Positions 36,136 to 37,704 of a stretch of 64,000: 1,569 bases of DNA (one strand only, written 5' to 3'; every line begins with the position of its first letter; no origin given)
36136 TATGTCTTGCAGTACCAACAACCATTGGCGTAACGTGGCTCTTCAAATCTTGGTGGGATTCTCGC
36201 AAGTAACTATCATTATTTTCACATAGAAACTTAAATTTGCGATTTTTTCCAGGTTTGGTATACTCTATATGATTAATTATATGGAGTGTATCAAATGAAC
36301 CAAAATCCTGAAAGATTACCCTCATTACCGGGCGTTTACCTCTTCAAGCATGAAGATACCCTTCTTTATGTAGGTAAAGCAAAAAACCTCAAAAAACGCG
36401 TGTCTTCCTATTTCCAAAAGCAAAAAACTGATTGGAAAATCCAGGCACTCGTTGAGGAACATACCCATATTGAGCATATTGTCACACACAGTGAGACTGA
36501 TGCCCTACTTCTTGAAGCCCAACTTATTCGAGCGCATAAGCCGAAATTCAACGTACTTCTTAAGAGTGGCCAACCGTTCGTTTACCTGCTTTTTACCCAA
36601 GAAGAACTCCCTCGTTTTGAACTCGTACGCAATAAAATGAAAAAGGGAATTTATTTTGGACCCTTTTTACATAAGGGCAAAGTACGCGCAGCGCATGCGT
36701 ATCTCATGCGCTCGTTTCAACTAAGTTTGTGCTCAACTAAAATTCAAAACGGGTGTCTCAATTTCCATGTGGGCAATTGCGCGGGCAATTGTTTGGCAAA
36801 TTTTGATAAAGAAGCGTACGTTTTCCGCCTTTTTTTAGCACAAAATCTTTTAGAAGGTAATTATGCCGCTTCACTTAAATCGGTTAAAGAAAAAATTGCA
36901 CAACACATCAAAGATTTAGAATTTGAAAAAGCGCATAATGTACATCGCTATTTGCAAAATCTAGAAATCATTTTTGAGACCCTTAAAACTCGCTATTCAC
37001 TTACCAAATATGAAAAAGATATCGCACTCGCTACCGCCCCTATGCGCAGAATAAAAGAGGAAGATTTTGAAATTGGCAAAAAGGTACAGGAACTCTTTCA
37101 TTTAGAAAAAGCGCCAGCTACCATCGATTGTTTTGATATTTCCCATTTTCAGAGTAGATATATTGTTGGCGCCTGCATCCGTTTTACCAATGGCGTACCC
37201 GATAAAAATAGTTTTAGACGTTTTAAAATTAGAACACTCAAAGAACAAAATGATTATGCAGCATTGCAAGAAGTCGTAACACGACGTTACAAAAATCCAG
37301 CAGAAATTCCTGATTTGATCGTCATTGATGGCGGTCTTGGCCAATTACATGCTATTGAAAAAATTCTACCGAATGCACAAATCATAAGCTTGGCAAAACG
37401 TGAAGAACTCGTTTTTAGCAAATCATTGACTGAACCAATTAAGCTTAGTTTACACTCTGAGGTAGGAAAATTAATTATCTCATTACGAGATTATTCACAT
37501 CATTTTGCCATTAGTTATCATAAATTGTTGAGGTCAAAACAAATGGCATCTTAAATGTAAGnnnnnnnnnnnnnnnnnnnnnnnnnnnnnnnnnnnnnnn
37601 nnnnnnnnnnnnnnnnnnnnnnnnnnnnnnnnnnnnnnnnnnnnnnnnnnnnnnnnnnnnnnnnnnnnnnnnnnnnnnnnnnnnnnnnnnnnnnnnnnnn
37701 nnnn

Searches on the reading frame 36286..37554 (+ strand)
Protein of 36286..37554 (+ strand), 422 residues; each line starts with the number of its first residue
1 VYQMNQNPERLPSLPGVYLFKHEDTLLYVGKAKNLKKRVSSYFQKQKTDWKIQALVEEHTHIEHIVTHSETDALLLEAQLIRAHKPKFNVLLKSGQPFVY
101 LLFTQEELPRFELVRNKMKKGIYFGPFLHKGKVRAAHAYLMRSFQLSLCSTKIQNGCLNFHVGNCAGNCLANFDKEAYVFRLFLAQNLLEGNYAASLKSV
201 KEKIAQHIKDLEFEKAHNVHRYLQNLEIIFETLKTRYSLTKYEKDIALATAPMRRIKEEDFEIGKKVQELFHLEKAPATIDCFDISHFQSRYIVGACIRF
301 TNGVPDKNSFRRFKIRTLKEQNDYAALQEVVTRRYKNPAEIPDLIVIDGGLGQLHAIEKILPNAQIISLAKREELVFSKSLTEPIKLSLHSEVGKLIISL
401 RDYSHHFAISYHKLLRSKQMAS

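Call 42: search_protein_families(library=pfam, proteins=[window:36286-37554:+], max_evalue=0.001)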
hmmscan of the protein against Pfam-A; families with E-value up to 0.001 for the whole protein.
window:36286-37554:+ (422 aa): 2 families
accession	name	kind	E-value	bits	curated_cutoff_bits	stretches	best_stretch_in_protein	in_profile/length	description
PF08459.17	UvrC_RNaseH_dom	-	1.1e-40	139.5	22.3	1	268-409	1-159/159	UvrC RNAse H endonuclease domain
PF01541.30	GIY-YIG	-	1.7e-10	41.5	22.6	1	16-89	3-78/78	GIY-YIG catalytic domain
